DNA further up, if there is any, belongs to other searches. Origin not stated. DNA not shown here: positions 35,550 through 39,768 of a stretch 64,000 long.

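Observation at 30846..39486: Hemophore-type module (HasR-like receptor, HasA-like protein, T1SS) built into a yersiniabactin-type siderophore operon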

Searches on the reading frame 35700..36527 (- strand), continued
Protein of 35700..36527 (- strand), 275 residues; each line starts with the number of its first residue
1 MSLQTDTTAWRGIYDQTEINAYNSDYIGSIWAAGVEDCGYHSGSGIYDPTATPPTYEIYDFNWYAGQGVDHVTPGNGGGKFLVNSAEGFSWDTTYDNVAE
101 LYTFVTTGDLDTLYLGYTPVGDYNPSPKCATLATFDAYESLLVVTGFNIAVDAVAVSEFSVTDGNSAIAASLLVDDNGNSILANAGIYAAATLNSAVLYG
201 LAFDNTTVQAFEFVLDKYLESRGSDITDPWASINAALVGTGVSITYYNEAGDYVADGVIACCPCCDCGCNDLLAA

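Call 92: find_encoding_contigs(protein=P0008, flank=10000, max_places=1)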
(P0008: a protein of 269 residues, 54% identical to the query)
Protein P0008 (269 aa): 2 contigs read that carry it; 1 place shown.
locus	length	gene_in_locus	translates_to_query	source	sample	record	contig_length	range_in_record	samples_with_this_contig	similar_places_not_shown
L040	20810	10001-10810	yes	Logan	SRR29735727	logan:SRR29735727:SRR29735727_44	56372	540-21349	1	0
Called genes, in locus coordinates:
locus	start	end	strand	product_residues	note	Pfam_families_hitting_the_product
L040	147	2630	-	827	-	PF08269:dCache_2, PF17200:sCache_2, PF17201:Cache_3-Cache_2 (weak), PF17200:sCache_2, PF17201:Cache_3-Cache_2, PF00990:GGDEF, PF00563:EAL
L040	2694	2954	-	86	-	-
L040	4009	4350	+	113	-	PF01609:DDE_Tnp_1, PF13612:DDE_Tnp_1_3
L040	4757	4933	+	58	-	-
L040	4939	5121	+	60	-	-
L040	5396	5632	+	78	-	PF00078:RVT_1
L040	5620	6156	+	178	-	PF00078:RVT_1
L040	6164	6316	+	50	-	-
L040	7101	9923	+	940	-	PF07715:Plug (weak), PF00593:TonB_dep_Rec_b-barrel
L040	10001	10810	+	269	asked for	-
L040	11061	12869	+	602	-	PF00664:ABC_membrane, PF02463:SMC_N (faint), PF00005:ABC_tran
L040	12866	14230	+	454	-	PF25994:HH_AprE, PF26002:Beta-barrel_AprE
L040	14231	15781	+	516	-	PF02321:OEP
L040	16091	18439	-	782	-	PF13489:Methyltransf_23, PF08241:Methyltransf_11, PF08242:Methyltransf_12, PF13649:Methyltransf_25, PF13847:Methyltransf_31, PF00975:Thioesterase, PF00561:Abhydrolase_1, PF00975:Thioesterase, +5 more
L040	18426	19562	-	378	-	PF01408:GFO_IDH_MocA, PF21390:Irp3-like_C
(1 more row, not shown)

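Call 93: find_encoding_contigs(protein=P0038, flank=10000, max_places=1)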
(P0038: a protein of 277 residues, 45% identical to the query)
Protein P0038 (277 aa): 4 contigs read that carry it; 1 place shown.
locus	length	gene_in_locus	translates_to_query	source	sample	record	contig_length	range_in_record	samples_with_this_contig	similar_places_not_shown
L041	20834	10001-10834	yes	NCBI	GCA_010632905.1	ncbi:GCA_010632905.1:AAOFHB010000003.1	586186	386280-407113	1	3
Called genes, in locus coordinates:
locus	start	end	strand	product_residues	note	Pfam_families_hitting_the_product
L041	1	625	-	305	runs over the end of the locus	PF01545:Cation_efflux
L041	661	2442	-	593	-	PF00664:ABC_membrane, PF00005:ABC_tran, PF02463:SMC_N (weak)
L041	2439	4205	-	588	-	PF00664:ABC_membrane, PF00005:ABC_tran, PF02463:SMC_N (faint)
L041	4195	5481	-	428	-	PF07690:MFS_1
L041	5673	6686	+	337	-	PF12833:HTH_18, PF00165:HTH_AraC (weak)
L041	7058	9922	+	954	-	PF00593:TonB_dep_Rec_b-barrel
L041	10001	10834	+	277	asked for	-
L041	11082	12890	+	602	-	PF00664:ABC_membrane, PF00005:ABC_tran, PF02463:SMC_N (faint)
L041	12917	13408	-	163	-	PF11848:DUF3368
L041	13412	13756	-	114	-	PF03683:UPF0175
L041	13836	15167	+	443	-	PF00364:Biotin_lipoyl (faint), PF25917:BSH_RND (weak), PF25919:BSH_CusB (faint), PF25973:BSH_CzcB (weak), PF25984:BSH_YknX (faint), PF25994:HH_AprE, PF26002:Beta-barrel_AprE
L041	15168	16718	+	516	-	PF02321:OEP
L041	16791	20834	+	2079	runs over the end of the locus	PF00550:PP-binding, PF00668:Condensation, PF00501:AMP-binding, PF13193:AMP-binding_C (faint), PF08242:Methyltransf_12, PF00550:PP-binding, PF00668:Condensation, PF00550:PP-binding (weak)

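Call 94: find_encoding_contigs(protein=P0007, flank=10000, max_places=1)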
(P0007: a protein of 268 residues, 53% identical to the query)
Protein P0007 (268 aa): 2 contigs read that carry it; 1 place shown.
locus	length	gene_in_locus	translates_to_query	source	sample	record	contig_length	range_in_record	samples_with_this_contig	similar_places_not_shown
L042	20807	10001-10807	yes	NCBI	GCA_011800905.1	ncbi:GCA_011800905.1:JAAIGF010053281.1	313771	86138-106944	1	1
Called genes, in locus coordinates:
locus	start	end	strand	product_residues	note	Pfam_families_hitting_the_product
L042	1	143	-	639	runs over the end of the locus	PF02518:HATPase_c, PF13589:HATPase_c_3, PF01119:DNA_mis_repair, PF08676:MutL_C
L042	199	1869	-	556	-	PF11741:AMIN (weak), PF23473:LysM3_LYK4_5 (faint), PF01520:Amidase_3, PF01476:LysM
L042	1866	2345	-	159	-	PF02367:TsaE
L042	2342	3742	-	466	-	PF03853:YjeF_N, PF01256:Carb_kinase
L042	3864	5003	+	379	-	PF08331:QueG_DUF1730, PF13484:Fer4_16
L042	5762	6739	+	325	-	PF12833:HTH_18, PF00165:HTH_AraC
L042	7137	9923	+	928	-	PF07715:Plug (weak)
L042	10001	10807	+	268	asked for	-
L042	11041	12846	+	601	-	PF00664:ABC_membrane, PF00005:ABC_tran, PF02463:SMC_N (weak)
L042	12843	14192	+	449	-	PF00364:Biotin_lipoyl (faint), PF25917:BSH_RND, PF25919:BSH_CusB (faint), PF25984:BSH_YknX (faint), PF25994:HH_AprE, PF26002:Beta-barrel_AprE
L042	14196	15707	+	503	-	PF02321:OEP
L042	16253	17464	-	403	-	PF00155:Aminotran_1_2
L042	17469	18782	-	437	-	PF00296:Bac_luciferase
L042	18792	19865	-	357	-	PF00465:Fe-ADH, PF13685:Fe-ADH_2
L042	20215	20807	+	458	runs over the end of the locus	PF00206:Lyase_1, PF10397:ADSL_C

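Call 101: find_encoding_contigs(protein=P0045, flank=10000, max_places=1)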
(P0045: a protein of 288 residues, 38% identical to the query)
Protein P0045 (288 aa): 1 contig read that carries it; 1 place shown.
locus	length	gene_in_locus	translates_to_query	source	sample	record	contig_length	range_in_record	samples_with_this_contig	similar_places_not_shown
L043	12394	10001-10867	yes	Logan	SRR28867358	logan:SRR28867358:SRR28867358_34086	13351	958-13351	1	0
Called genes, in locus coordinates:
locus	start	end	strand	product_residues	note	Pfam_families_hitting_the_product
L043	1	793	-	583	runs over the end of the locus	?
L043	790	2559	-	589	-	PF00664:ABC_membrane, PF00005:ABC_tran, PF02463:SMC_N (faint)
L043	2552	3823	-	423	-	PF07690:MFS_1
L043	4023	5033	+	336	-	PF12833:HTH_18, PF00165:HTH_AraC (weak)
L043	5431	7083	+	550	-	PF18911:PKD_4, PF22352:K319L-like_PKD, PF00801:PKD, PF17963:Big_9, PF18911:PKD_4, PF22352:K319L-like_PKD, PF18911:PKD_4, PF22352:K319L-like_PKD, +5 more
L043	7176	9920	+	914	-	PF07715:Plug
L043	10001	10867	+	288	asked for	-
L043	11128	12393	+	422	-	?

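Call 102: find_encoding_contigs(protein=P0040, flank=10000, max_places=1)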
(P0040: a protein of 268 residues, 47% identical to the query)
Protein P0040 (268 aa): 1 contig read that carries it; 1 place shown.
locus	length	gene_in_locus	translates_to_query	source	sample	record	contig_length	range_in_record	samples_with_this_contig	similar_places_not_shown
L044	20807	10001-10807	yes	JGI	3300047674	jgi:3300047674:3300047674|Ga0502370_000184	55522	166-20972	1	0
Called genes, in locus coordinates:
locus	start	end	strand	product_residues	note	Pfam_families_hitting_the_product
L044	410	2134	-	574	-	PF00664:ABC_membrane, PF00005:ABC_tran, PF02463:SMC_N (weak)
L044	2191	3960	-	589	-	PF00664:ABC_membrane, PF00005:ABC_tran, PF02463:SMC_N (faint)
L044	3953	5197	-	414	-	PF07690:MFS_1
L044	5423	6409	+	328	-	PF12833:HTH_18, PF00165:HTH_AraC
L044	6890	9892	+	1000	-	PF07715:Plug, PF00593:TonB_dep_Rec_b-barrel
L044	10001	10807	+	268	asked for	-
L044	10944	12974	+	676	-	PF00664:ABC_membrane, PF02463:SMC_N (faint), PF00005:ABC_tran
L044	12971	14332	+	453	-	PF25917:BSH_RND (faint), PF25919:BSH_CusB (faint), PF25994:HH_AprE, PF26002:Beta-barrel_AprE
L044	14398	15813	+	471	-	PF02321:OEP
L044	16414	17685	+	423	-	PF04225:LysM_OapA, PF19425:Csd3_N2, PF01551:Peptidase_M23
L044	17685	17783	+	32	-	-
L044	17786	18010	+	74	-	-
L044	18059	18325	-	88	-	PF01197:Ribosomal_L31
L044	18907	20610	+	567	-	PF01425:Amidase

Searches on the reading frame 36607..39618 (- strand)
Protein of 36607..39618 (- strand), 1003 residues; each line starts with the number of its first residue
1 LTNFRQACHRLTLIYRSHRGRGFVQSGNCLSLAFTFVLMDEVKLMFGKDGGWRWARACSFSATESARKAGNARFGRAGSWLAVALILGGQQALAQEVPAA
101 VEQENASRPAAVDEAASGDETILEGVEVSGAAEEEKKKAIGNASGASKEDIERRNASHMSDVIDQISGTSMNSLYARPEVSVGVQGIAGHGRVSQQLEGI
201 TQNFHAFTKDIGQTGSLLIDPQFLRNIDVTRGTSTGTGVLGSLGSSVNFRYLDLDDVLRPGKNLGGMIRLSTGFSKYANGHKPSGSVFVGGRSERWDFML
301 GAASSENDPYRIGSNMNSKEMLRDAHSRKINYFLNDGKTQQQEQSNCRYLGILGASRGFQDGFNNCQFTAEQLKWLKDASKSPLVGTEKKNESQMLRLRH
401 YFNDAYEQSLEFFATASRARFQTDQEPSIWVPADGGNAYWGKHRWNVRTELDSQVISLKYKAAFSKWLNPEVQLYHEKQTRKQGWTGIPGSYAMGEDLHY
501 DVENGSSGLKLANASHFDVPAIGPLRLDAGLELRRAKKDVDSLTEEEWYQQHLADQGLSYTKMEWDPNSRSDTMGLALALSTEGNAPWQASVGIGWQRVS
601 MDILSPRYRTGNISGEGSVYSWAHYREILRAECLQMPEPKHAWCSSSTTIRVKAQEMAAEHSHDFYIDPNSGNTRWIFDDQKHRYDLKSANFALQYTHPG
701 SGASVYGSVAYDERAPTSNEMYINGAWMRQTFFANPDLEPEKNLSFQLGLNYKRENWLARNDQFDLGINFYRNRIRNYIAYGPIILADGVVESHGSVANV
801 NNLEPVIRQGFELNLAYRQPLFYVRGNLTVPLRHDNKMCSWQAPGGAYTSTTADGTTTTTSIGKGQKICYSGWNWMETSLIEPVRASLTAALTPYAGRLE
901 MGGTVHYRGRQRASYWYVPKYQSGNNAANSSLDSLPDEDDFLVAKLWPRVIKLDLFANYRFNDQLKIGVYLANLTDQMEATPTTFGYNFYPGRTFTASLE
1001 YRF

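Call 4: search_protein_families(library=pfam, proteins=[window:36607-39618:-], max_evalue=0.01)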
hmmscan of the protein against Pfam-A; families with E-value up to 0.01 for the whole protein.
window:36607-39618:- (1003 aa): 2 families
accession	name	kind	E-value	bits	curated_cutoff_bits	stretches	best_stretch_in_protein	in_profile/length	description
PF00593.30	TonB_dep_Rec_b-barrel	-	1.6e-21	78.2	27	1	435-974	44-436/436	TonB dependent receptor-like, beta-barrel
PF07715.20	Plug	-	7.2e-07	30.1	23.9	1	137-235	3-96/107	TonB-dependent Receptor Plug Domain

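Call 5: search_protein_families(library=ncbifam, proteins=[window:36607-39618:-], max_evalue=0.01)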
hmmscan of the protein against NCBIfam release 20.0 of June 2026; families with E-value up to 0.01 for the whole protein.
window:36607-39618:- (1003 aa): 6 families
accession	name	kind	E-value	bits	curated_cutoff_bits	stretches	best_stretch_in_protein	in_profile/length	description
TIGR01785.1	TonB-hemin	subfamily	6.3e-61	206.7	316.85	1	126-1003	4-677/677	TonB-dependent heme/hemoglobin receptor family protein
TIGR01786.1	TonB-hemlactrns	subfamily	1.2e-51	176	323.75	1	133-1003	15-719/719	TonB-dependent hemoglobin/transferrin/lactoferrin family receptor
TIGR01782.1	TonB-Xanth-Caul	subfamily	0.0006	18.2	310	1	912-1003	784-868/868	TonB-dependent receptor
TIGR01776.1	TonB-tbp-lbp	subfamily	0.0015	16.5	468.8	1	215-302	151-235/946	lactoferrin/transferrin family TonB-dependent receptor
NF010048.1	PRK13524.1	subfamily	0.0035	15.8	493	0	733-838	524-622/744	FepA family TonB-dependent siderophore receptor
NF007478.2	PRK10064.1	equivalog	0.0059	14.9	745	0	733-781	442-488/663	catecholate siderophore receptor CirA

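Call 33: search_solved_structures(query=window:36607-39486:-, max_evalue=0.00001)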
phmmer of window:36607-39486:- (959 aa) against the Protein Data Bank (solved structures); distinct sequences matched with E-value up to 0.00001: 5.
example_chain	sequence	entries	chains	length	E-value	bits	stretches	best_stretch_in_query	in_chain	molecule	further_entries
3ddr_A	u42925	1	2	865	2.1e-29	105.7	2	99-268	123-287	HasR protein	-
5c58_A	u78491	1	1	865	2.5e-29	105.4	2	99-267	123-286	HasR protein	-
3csl_A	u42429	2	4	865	2.8e-29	105.2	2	99-268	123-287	HasR protein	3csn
9oaa_T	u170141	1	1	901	3.4e-15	58.6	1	76-231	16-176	TonB-dependent receptor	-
8the_A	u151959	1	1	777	1.7e-13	53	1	98-257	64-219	Heme/hemoglobin uptake outer membrane receptor PhuR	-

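Call 121: predict_structure(alignment_id=A5)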
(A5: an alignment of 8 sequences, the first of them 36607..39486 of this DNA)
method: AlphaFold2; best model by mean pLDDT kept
length: 959 residues; sequences in the alignment: 8
mean_pLDDT: 45.7   pTM: 0.44
mean pLDDT of the five models: 45.7, 43.1, 40.9, 39.6, 28.6
residues with pLDDT >= 90: 0; 70-90: 189; 50-70: 208; < 50: 562
segments of 3 or more residues with pLDDT < 50: 1-325, 445-447, 513-522, 560-577, 617-636, 673-693, 732-762, 789-838, 866-905, 920-959
pLDDT, mean of each block of 10 residues (from residue 1): 25 24 23 29 24 21 26 23 23 25 29 23 21 21 22 22 24 23 23 22 24 28 29 30 34 43 36 29 32 31 26 25 47 54 54 60 73 62 55 58 67 81 83 77 56 75 83 73 82 76 65 46 67 77 78 72 33 39 61 59 66 51 28 47 82 78 80 38 29 62 78 58 71 38 23 27 63 73 63 34 38 36 33 37 70 66 48 29 30 29 45 59 44 31 26 26
secondary structure, 60 per line:
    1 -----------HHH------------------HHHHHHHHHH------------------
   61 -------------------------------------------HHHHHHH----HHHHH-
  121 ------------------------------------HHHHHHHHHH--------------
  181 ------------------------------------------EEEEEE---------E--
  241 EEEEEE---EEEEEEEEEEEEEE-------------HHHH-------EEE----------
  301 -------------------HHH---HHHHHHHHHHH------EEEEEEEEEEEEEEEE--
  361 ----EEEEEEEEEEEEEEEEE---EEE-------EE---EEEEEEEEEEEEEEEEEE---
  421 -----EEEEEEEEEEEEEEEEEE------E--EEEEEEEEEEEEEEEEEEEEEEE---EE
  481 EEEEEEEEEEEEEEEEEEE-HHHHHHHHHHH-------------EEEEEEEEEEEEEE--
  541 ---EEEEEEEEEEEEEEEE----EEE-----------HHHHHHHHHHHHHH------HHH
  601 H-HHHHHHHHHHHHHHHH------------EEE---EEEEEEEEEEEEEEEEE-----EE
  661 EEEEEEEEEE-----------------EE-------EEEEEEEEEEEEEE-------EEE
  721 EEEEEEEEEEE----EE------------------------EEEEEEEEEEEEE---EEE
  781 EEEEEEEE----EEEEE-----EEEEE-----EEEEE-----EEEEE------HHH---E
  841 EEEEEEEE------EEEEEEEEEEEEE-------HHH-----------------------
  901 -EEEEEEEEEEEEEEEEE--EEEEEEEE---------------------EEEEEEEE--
elements in order (helices of 4 or more, strands of 3 or more residues): H33-42 H104-110 H115-119 H157-166 E223-228 E241-246 E250-263 H277-280 E288-290 H326-336 E343-358 E365-381 E385-387 E400-417 E426-443 E453-475 E479-499 H501-511 E525-538 E544-559 E564-566 H578-591 H598-601 H603-618 E631-633 E637-653 E659-670 E697-710 E718-731 E762-774 E778-788 E793-797 E803-807 E813-817 E823-827 E840-848 E855-867 E902-918 E921-928 E950-957
